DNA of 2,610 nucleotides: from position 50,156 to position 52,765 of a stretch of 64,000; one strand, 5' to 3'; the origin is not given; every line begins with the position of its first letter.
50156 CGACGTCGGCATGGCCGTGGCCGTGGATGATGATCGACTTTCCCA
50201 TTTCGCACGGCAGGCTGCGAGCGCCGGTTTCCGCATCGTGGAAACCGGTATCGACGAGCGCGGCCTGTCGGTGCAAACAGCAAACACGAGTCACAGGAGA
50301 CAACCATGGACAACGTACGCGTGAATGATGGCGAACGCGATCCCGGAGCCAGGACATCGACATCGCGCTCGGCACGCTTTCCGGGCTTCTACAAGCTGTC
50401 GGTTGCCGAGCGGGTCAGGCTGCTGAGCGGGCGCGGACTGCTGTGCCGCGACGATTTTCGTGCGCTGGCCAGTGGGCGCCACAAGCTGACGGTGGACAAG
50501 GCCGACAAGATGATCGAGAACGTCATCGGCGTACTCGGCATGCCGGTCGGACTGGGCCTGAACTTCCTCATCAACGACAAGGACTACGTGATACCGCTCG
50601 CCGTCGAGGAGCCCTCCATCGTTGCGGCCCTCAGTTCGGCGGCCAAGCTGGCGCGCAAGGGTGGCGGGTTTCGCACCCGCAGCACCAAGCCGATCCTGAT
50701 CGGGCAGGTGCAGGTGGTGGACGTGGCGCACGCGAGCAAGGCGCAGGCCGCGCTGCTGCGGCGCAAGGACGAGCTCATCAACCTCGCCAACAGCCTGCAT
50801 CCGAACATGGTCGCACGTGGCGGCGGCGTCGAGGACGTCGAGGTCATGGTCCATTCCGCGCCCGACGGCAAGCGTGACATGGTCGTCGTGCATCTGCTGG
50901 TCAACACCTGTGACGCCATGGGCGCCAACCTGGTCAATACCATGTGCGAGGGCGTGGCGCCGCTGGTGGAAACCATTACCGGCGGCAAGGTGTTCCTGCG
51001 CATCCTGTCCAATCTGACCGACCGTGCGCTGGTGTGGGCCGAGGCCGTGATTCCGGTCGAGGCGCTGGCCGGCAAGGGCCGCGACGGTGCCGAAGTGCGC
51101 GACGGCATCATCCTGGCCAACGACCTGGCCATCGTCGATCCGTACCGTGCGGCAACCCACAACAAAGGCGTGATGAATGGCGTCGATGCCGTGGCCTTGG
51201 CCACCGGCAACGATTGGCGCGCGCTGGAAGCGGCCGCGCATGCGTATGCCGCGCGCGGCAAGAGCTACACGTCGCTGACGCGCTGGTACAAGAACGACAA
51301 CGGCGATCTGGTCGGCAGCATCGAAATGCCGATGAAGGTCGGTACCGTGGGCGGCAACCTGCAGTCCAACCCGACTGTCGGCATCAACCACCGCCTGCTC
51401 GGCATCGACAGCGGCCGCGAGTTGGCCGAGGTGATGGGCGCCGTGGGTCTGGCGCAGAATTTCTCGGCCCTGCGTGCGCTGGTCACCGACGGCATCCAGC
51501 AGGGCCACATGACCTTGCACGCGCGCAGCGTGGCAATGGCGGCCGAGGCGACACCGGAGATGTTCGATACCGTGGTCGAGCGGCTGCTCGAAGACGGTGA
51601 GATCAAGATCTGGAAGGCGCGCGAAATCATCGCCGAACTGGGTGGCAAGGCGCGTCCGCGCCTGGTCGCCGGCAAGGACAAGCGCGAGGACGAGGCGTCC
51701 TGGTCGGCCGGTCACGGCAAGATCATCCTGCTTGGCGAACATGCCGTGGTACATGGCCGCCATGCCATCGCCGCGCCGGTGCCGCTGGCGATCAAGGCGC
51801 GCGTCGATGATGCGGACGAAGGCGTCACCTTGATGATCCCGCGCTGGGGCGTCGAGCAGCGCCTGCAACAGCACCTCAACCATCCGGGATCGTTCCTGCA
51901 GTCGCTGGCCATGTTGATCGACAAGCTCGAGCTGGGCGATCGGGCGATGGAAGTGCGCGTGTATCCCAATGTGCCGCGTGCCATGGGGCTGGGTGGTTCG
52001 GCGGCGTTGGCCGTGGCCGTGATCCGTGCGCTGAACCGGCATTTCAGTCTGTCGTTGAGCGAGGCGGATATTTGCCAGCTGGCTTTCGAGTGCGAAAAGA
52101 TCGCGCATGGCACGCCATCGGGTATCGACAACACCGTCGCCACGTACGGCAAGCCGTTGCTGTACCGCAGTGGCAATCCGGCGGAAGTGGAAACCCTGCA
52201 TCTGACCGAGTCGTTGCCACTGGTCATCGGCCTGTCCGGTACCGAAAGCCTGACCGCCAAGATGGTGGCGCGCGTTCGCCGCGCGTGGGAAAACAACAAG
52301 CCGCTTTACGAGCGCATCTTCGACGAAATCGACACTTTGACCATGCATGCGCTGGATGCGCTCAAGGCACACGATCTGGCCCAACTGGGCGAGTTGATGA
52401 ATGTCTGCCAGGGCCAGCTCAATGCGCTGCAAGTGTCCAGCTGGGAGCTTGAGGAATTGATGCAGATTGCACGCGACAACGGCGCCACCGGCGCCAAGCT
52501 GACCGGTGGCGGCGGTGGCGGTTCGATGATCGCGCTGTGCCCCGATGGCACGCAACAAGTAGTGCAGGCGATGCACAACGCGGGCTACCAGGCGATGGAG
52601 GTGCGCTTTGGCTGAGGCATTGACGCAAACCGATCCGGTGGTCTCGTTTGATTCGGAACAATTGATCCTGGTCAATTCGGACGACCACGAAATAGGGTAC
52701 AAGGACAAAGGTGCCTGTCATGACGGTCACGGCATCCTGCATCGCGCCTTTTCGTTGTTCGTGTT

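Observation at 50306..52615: Single 769-aa ORF fusing class II HMG-CoA reductase to mevalonate kinase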

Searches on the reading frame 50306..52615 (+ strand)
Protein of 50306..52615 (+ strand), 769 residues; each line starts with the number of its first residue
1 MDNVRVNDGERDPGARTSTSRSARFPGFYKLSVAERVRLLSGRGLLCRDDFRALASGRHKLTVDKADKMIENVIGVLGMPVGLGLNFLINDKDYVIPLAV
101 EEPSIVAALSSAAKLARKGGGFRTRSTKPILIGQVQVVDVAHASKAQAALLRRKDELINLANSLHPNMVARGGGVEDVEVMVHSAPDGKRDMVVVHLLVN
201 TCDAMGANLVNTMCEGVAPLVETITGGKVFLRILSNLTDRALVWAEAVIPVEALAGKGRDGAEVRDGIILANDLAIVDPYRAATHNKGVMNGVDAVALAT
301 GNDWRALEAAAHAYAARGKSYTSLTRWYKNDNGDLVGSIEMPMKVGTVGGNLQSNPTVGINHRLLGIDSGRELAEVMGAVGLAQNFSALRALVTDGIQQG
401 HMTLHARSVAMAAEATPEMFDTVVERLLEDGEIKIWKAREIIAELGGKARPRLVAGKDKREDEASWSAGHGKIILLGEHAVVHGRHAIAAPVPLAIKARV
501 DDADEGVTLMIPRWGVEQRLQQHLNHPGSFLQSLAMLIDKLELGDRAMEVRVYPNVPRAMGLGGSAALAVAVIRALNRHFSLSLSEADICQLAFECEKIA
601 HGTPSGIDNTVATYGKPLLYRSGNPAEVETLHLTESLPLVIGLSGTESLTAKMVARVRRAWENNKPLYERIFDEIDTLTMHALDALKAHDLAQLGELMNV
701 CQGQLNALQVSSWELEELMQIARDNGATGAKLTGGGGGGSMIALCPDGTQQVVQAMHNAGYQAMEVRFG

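Call 3: search_protein_families(library=pfam, proteins=[window:50306-52615:+], max_evalue=0.01)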
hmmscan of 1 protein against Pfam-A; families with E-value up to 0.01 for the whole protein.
window:50306-52615:+ (769 aa): 3 families
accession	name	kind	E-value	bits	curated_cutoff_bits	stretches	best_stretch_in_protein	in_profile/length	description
PF00368.23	HMG-CoA_red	-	7.1e-109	364.6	27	1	33-406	2-368/368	Hydroxymethylglutaryl-coenzyme A reductase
PF00288.32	GHMP_kinases_N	-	2.3e-20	73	22.3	1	539-614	12-85/87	GHMP kinases N terminal domain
PF08544.19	GHMP_kinases_C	-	1.1e-13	51.8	21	1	682-760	1-83/85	GHMP kinases C terminal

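Call 4: search_protein_families(library=ncbifam, proteins=[window:50306-52615:+], max_evalue=0.01)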
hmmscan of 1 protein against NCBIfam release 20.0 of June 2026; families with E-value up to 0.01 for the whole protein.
window:50306-52615:+ (769 aa): 24 families
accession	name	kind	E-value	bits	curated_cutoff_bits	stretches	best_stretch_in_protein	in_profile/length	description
TIGR00532.1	HMG_CoA_R_NAD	equivalog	1.5e-122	409.7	259.95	1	16-406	15-395/395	hydroxymethylglutaryl-CoA reductase, degradative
TIGR00549.1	mevalon_kin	equivalog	3.4e-74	249.8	163.05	1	470-744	2-276/276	mevalonate kinase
NF003036.0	PRK03926.1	equivalog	3.8e-59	200.2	403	1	470-764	7-287/302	mevalonate kinase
NF003006.0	PRK03817.1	equivalog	1.9e-21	76.5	443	2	680-762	247-330/352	galactokinase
NF002288.1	PRK01212.1-4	equivalog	1.3e-16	60.6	194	1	534-765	64-286/303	homoserine kinase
NF003472.0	PRK05101.1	equivalog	6.3e-15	55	499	2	678-763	274-362/382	galactokinase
NF003705.0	PRK05322.1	equivalog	6.8e-15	54.7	385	2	679-753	281-357/388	galactokinase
TIGR00533.1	HMG_CoA_R_NADP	equivalog_domain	3.7e-14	52.5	441.8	2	67-217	60-206/402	hydroxymethylglutaryl-CoA reductase (NADPH)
TIGR00131.1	gal_kin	equivalog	4.8e-14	52.1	226.65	1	679-762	282-367/388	galactokinase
NF040957.1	Arch_PMK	equivalog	9.3e-14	51.6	500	1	558-767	90-308/316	phosphomevalonate kinase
TIGR01220.1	Pmev_kin_Gr_pos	equivalog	1e-13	51.1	165.7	2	627-756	206-342/358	phosphomevalonate kinase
NF049969.1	GlMnHpPKinHddA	equivalog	3.7e-13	49.6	600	1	549-763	99-323/338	D-glycero-D-manno-heptose 7-phosphate kinase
NF001816.0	PRK00555.1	equivalog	9.5e-10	38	509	1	680-762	258-342/363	galactokinase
NF009948.0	PRK13412.1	equivalog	2.7e-09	35.3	721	2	654-754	843-946/974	bifunctional fucokinase/fucose-1-phosphate guanylyltransferase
TIGR00191.1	thrB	equivalog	3e-09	36.2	168.25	1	534-601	67-132/304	homoserine kinase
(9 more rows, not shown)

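Call 8: find_homologous_proteins(query=window:50306-52612:+, max_evalue=1e-10)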
Query window:50306-52612:+ (769 aa): 8000 proteins with E <= 1e-10 among 8000 candidates; the best 120 are listed.
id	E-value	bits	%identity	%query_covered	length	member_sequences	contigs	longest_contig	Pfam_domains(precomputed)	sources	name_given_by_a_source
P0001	0.0e+0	1706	100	100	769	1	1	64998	PF00368.24,PF00288.33,PF08544.19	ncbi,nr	ncbi:MAG TPA: hydroxymethylglutaryl-CoA reductase, degradative [Oleiagrimonas sp.]|nr:hydroxymethylg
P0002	0.0e+0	1540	90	100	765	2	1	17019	PF00368.24,PF00288.33,PF08544.19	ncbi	ncbi:MAG TPA: hydroxymethylglutaryl-CoA reductase, degradative [Rhodanobacteraceae bacterium]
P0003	0.0e+0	1506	88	100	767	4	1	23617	PF00368.24,PF00288.33,PF08544.19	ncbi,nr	ncbi:MAG TPA: hydroxymethylglutaryl-CoA reductase, degradative [Oleiagrimonas sp.]|nr:hydroxymethylg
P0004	0.0e+0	1495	87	100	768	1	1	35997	PF00368.24,PF00288.33,PF08544.19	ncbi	ncbi:MAG TPA: hydroxymethylglutaryl-CoA reductase, degradative [Rhodanobacteraceae bacterium]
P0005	0.0e+0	1443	83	100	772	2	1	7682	PF00368.24,PF00288.33,PF08544.19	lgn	-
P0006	0.0e+0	1401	81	100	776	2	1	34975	PF00368.24,PF00288.33,PF08544.19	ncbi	-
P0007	0.0e+0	1372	82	98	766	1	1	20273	PF00368.24,PF00288.33,PF08544.19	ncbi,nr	ncbi:MAG TPA: hydroxymethylglutaryl-CoA reductase, degradative [Rhodanobacteraceae bacterium]|nr:hyd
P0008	0.0e+0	1363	79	100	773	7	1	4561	PF00368.24,PF00288.33,PF08544.19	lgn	-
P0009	0.0e+0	1349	79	100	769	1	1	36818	PF00368.24,PF00288.33,PF08544.19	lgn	-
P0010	0.0e+0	1339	80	97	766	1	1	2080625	PF00368.24,PF00288.33,PF08544.19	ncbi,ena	-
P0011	0.0e+0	1326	79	97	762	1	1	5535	PF00368.24,PF00288.33,PF08544.19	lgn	-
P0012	0.0e+0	1318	79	98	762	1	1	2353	PF00368.24,PF00288.33,PF08544.19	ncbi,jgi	jgi:hydroxymethylglutaryl-CoA reductase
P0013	0.0e+0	1317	77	97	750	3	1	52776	PF00368.24,PF00288.33,PF08544.19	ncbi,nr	ncbi:MAG TPA: hydroxymethylglutaryl-CoA reductase, degradative [Gammaproteobacteria bacterium]|nr:hy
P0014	0.0e+0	1316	77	97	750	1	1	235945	PF00368.24,PF00288.33,PF08544.19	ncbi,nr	ncbi:MAG TPA: hydroxymethylglutaryl-CoA reductase, degradative [Gammaproteobacteria bacterium]|nr:hy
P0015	0.0e+0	1313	77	97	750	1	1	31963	PF00368.24,PF00288.33,PF08544.19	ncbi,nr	ncbi:MAG TPA: hydroxymethylglutaryl-CoA reductase, degradative [Gammaproteobacteria bacterium]|nr:hy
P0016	0.0e+0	1311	78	97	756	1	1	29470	PF00368.24,PF00288.33,PF08544.19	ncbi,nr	ncbi:MAG TPA: hydroxymethylglutaryl-CoA reductase, degradative [Gammaproteobacteria bacterium]|nr:hy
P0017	0.0e+0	1308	78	97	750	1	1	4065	PF00368.24,PF00288.33,PF08544.19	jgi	jgi:hydroxymethylglutaryl-CoA reductase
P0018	0.0e+0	1308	78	97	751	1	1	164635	PF00368.24,PF00288.33,PF08544.19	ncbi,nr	ncbi:MAG TPA: hydroxymethylglutaryl-CoA reductase, degradative [Rhodanobacteraceae bacterium]|nr:hyd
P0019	0.0e+0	1308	77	100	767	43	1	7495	PF00368.24,PF00288.33,PF08544.19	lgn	-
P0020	0.0e+0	1307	78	99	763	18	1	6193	PF00368.24,PF00288.33,PF08544.19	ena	-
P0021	0.0e+0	1301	78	98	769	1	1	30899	PF00368.24,PF00288.33,PF08544.19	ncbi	-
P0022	0.0e+0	1301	78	97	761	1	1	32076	PF00368.24,PF00288.33,PF08544.19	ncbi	ncbi:MAG: hydroxymethylglutaryl-CoA reductase, degradative [Rhodanobacter sp.]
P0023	0.0e+0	1301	78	97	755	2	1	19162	PF00368.24,PF00288.33,PF08544.19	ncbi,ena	-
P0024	0.0e+0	1293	78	98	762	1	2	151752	PF00368.24,PF00288.33,PF08544.19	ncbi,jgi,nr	ncbi:MAG TPA: hydroxymethylglutaryl-CoA reductase, degradative [Rhodanobacteraceae bacterium]|nr:hyd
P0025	0.0e+0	1288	77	99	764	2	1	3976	PF00368.24,PF00288.33,PF08544.19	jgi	jgi:hydroxymethylglutaryl-CoA reductase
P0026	0.0e+0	1287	76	97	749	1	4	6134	PF00368.24,PF00288.33,PF08544.19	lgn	-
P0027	0.0e+0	1283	76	100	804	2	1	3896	PF00368.24,PF00288.33,PF08544.19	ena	-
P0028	0.0e+0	1281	78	97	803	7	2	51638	PF00368.24,PF00288.33,PF08544.19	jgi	jgi:hydroxymethylglutaryl-CoA reductase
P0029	0.0e+0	1280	77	97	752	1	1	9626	PF00368.24,PF00288.33,PF08544.19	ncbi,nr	ncbi:MAG TPA: hydroxymethylglutaryl-CoA reductase, degradative [Gammaproteobacteria bacterium]|nr:hy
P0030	0.0e+0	1266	75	97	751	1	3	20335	PF00368.24,PF00288.33,PF08544.19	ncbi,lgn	ncbi:MAG: hydroxymethylglutaryl-CoA reductase, degradative [Gammaproteobacteria bacterium]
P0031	0.0e+0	1262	76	97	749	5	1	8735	PF00368.24,PF00288.33,PF08544.19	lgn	-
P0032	0.0e+0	1255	76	97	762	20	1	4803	PF00368.24,PF00288.33,PF08544.19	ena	-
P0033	0.0e+0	1251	74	97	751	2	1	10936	PF00368.24,PF00288.33,PF08544.19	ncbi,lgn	ncbi:MAG: hydroxymethylglutaryl-CoA reductase, degradative [Gammaproteobacteria bacterium]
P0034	0.0e+0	1250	75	99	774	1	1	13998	PF00368.24,PF00288.33,PF08544.19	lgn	-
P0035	0.0e+0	1249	76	98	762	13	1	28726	PF00368.24,PF00288.33,PF08544.19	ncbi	-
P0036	0.0e+0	1249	74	97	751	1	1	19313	PF00368.24,PF00288.33,PF08544.19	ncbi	ncbi:MAG: hydroxymethylglutaryl-CoA reductase, degradative [Gammaproteobacteria bacterium]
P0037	0.0e+0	1243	74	100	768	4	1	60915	PF00368.24,PF00288.33,PF08544.19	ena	-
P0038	0.0e+0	1242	74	97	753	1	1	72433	PF00368.24,PF00288.33,PF08544.19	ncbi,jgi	jgi:hydroxymethylglutaryl-CoA reductase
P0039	0.0e+0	1234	75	97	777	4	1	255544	PF00368.24,PF00288.33,PF08544.19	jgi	-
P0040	0.0e+0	1231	73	97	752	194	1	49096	PF00368.24,PF00288.33,PF08544.19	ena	-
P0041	0.0e+0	1226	74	97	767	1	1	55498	PF00368.24,PF00288.33,PF08544.19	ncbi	-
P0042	0.0e+0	1221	74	98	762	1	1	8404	PF00368.24,PF00288.33,PF08544.19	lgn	-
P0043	0.0e+0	1219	73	97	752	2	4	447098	PF00368.24,PF00288.33,PF08544.19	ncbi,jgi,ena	-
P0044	0.0e+0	1218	72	97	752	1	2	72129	PF00368.24,PF00288.33,PF08544.19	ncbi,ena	-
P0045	0.0e+0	1218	72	97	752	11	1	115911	PF00368.24,PF00288.33,PF08544.19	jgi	jgi:hydroxymethylglutaryl-CoA reductase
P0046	0.0e+0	1217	75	97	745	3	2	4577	PF00368.24,PF00288.33,PF08544.19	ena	-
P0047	0.0e+0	1216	72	97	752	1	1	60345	PF00368.24,PF00288.33,PF08544.19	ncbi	ncbi:MAG: hydroxymethylglutaryl-CoA reductase, degradative [Rhodanobacteraceae bacterium]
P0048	0.0e+0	1216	72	97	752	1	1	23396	PF00368.24,PF00288.33,PF08544.19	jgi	jgi:hydroxymethylglutaryl-CoA reductase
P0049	0.0e+0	1215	73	98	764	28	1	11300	PF00368.24,PF00288.33,PF08544.19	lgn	-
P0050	0.0e+0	1214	72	97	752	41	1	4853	PF00368.24,PF00288.33,PF08544.19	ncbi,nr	ncbi:MAG TPA: hydroxymethylglutaryl-CoA reductase, degradative [Rhodanobacteraceae bacterium]|nr:hyd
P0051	0.0e+0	1214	72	97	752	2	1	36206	PF00368.24,PF00288.33,PF08544.19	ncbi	-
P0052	0.0e+0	1213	73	98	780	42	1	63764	PF00368.24,PF00288.33,PF08544.19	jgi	jgi:hydroxymethylglutaryl-CoA reductase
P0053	0.0e+0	1213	73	97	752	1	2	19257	PF00368.24,PF00288.33,PF08544.19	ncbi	ncbi:MAG: hydroxymethylglutaryl-CoA reductase, degradative [Rhodanobacteraceae bacterium]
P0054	0.0e+0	1212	74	97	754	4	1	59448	PF00368.24,PF00288.33,PF08544.19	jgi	jgi:hydroxymethylglutaryl-CoA reductase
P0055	0.0e+0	1211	77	94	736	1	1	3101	PF00368.24,PF00288.33,PF08544.19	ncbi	ncbi:MAG TPA: hydroxymethylglutaryl-CoA reductase, degradative, partial [Rhodanobacter sp.]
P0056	0.0e+0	1211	72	97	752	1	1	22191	PF00368.24,PF00288.33,PF08544.19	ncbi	-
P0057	0.0e+0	1209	74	98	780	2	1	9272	PF00368.24,PF00288.33,PF08544.19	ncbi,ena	-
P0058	0.0e+0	1201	73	97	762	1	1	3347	PF00368.24,PF00288.33,PF08544.19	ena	-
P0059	0.0e+0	1199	73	97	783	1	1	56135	PF00368.24,PF00288.33,PF08544.19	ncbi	-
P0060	0.0e+0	1198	72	99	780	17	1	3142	PF00368.24,PF00288.33,PF08544.19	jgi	jgi:hydroxymethylglutaryl-CoA reductase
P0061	0.0e+0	1197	71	97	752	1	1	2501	PF00368.24,PF00288.33,PF08544.19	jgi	jgi:hydroxymethylglutaryl-CoA reductase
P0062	0.0e+0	1191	72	97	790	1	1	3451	PF00368.24,PF00288.33,PF08544.19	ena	-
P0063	0.0e+0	1183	71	98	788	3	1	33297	PF00368.24,PF00288.33,PF08544.19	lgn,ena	-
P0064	0.0e+0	1180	72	97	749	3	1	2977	PF00368.24,PF00288.33,PF08544.19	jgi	-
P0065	0.0e+0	1179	70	97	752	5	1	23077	PF00368.24,PF00288.33,PF08544.19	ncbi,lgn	ncbi:MAG: hydroxymethylglutaryl-CoA reductase, degradative [Gammaproteobacteria bacterium]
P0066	0.0e+0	1177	70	97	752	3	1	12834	PF00368.24,PF00288.33,PF08544.19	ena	-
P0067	0.0e+0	1174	70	97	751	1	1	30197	PF00368.24,PF00288.33,PF08544.19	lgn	-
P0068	0.0e+0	1173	71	97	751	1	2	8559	PF00368.24,PF00288.33,PF08544.19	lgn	-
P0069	0.0e+0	1172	71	97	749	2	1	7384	PF00368.24,PF00288.33,PF08544.19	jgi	jgi:hydroxymethylglutaryl-CoA reductase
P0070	0.0e+0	1170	70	97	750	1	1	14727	PF00368.24,PF00288.33,PF08544.19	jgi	jgi:hydroxymethylglutaryl-CoA reductase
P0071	0.0e+0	1170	70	97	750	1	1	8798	PF00368.24,PF00288.33,PF08544.19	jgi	jgi:hydroxymethylglutaryl-CoA reductase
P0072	0.0e+0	1167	70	97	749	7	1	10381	PF00368.24,PF00288.33,PF08544.19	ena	-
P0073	0.0e+0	1167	71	97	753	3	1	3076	PF00368.24,PF00288.33,PF08544.19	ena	-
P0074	0.0e+0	1166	71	97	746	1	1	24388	PF00368.24,PF00288.33,PF08544.19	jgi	-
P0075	0.0e+0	1162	70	97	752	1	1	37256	PF00368.24,PF00288.33,PF08544.19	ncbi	ncbi:MAG: hydroxymethylglutaryl-CoA reductase, degradative [Gammaproteobacteria bacterium]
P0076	0.0e+0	1162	69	98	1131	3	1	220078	PF00368.24,PF00288.33,PF08544.19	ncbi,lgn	ncbi:MAG: hydroxymethylglutaryl-CoA reductase, degradative [Pseudomonadota bacterium]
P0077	0.0e+0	1160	70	98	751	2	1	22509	PF00368.24,PF00288.33,PF08544.19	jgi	jgi:hydroxymethylglutaryl-CoA reductase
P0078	0.0e+0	1160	71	97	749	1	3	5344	PF00368.24,PF00288.33,PF08544.19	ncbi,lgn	-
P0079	0.0e+0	1159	69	97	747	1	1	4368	PF00368.24,PF00288.33,PF08544.19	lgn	-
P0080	0.0e+0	1156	70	97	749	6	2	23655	PF00368.24,PF00288.33,PF08544.19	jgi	jgi:hydroxymethylglutaryl-CoA reductase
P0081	0.0e+0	1155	69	97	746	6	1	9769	PF00368.24,PF00288.33,PF08544.19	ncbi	-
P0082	0.0e+0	1154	70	97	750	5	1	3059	PF00368.24,PF00288.33,PF08544.19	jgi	jgi:hydroxymethylglutaryl-CoA reductase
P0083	0.0e+0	1154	70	97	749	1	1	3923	PF00368.24,PF00288.33,PF08544.19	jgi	jgi:hydroxymethylglutaryl-CoA reductase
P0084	0.0e+0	1153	69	97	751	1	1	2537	PF00368.24,PF00288.33,PF08544.19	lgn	-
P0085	0.0e+0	1153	69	97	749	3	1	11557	PF00368.24,PF00288.33,PF08544.19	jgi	jgi:hydroxymethylglutaryl-CoA reductase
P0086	0.0e+0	1150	69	97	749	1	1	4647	PF00368.24,PF00288.33,PF08544.19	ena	-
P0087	0.0e+0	1146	70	97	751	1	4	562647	PF00368.24,PF00288.33,PF08544.19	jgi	jgi:hydroxymethylglutaryl-CoA reductase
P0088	0.0e+0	1145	69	99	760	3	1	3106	PF00368.24,PF00288.33,PF08544.19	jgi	jgi:hydroxymethylglutaryl-CoA reductase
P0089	0.0e+0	1144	69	97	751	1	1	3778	PF00368.24,PF00288.33,PF08544.19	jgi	jgi:hydroxymethylglutaryl-CoA reductase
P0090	0.0e+0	1143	69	97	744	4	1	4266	PF00368.24,PF00288.33,PF08544.19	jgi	-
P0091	0.0e+0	1143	70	97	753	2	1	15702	PF00368.24,PF00288.33,PF08544.19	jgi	jgi:hydroxymethylglutaryl-CoA reductase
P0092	0.0e+0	1143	69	97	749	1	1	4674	PF00368.24,PF00288.33,PF08544.19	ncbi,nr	ncbi:MAG TPA: hydroxymethylglutaryl-CoA reductase, degradative [Thermoanaerobaculia bacterium]|nr:hy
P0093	0.0e+0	1139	69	97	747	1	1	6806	PF00368.24,PF00288.33,PF08544.19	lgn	-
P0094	0.0e+0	1139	69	97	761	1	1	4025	PF00368.24,PF00288.33,PF08544.19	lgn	-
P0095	0.0e+0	1138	68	97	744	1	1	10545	PF00368.24,PF00288.33,PF08544.19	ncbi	-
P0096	0.0e+0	1137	69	97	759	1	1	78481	PF00368.24,PF00288.33,PF08544.19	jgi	jgi:hydroxymethylglutaryl-CoA reductase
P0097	0.0e+0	1136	69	97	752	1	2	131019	PF00368.24,PF00288.33,PF08544.19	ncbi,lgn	ncbi:MAG: hypothetical protein Tsb002_05390 [Wenzhouxiangellaceae bacterium]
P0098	0.0e+0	1133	69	97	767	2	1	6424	PF00368.24,PF00288.33,PF08544.19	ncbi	ncbi:MAG: hydroxymethylglutaryl-CoA reductase, degradative [Dermatophilaceae bacterium]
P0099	0.0e+0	1133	68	97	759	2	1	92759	PF00368.24,PF00288.33,PF08544.19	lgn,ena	-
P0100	0.0e+0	1133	68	97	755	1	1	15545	PF00368.24,PF00288.33,PF08544.19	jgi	jgi:hydroxymethylglutaryl-CoA reductase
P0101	0.0e+0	1131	69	97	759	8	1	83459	PF00368.24,PF00288.33,PF08544.19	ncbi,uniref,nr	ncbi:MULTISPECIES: hydroxymethylglutaryl-CoA reductase, degradative [unclassified Wenzhouxiangella]|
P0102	0.0e+0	1131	68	97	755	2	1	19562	PF00368.24,PF00288.33,PF08544.19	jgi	jgi:hydroxymethylglutaryl-CoA reductase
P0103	0.0e+0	1130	69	98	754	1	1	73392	PF00368.24,PF00288.33,PF08544.19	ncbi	ncbi:MAG TPA: hydroxymethylglutaryl-CoA reductase, degradative [Nevskiaceae bacterium]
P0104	0.0e+0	1130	68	97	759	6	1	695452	PF00368.24,PF00288.33,PF08544.19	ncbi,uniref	ncbi:hydroxymethylglutaryl-CoA reductase, degradative [Wenzhouxiangella sp. EGI_FJ10409]|uniref:hydr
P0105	0.0e+0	1129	67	97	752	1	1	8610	PF00368.24,PF00288.33,PF08544.19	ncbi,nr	ncbi:MAG TPA: hydroxymethylglutaryl-CoA reductase, degradative [Arenicellales bacterium]|nr:hydroxym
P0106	0.0e+0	1129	69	97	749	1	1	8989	PF00368.24,PF00288.33,PF08544.19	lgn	-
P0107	0.0e+0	1129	68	97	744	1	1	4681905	PF00368.24,PF00288.33,PF08544.19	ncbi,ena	-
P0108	0.0e+0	1129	69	97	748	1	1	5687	PF00368.24,PF00288.33,PF08544.19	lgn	-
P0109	0.0e+0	1129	67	97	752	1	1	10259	PF00368.24,PF00288.33,PF08544.19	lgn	-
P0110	0.0e+0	1129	68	97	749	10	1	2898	PF00368.24,PF00288.33,PF08544.19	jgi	jgi:hydroxymethylglutaryl-CoA reductase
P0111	0.0e+0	1128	69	97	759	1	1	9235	PF00368.24,PF00288.33,PF08544.19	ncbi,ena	-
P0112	0.0e+0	1128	69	97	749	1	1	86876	PF00368.24,PF00288.33,PF08544.19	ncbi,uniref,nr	ncbi:hypothetical protein GCM10007160_32020 [Litchfieldella qijiaojingensis]|uniref:3-hydroxy-3-meth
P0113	0.0e+0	1128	68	97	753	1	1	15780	PF00368.24,PF00288.33,PF08544.19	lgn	-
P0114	0.0e+0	1127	67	97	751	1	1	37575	PF00368.24,PF00288.33,PF08544.19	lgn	-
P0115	0.0e+0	1127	67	97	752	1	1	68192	PF00368.24,PF00288.33,PF08544.19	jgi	-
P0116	0.0e+0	1127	68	97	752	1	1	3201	PF00368.24,PF00288.33,PF08544.19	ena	-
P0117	0.0e+0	1127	68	97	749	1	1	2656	PF00368.24,PF00288.33,PF08544.19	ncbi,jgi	-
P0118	0.0e+0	1125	68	98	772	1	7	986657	PF00368.24,PF00288.33,PF08544.19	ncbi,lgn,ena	-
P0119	0.0e+0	1125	68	97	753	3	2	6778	PF00368.24,PF00288.33,PF08544.19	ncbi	ncbi:MAG: hydroxymethylglutaryl-CoA reductase, degradative [Gammaproteobacteria bacterium]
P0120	0.0e+0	1125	69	97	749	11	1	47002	PF00368.24,PF00288.33,PF08544.19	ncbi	-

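Call 12: find_encoding_contigs(protein=P0001, flank=10000, max_places=3)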
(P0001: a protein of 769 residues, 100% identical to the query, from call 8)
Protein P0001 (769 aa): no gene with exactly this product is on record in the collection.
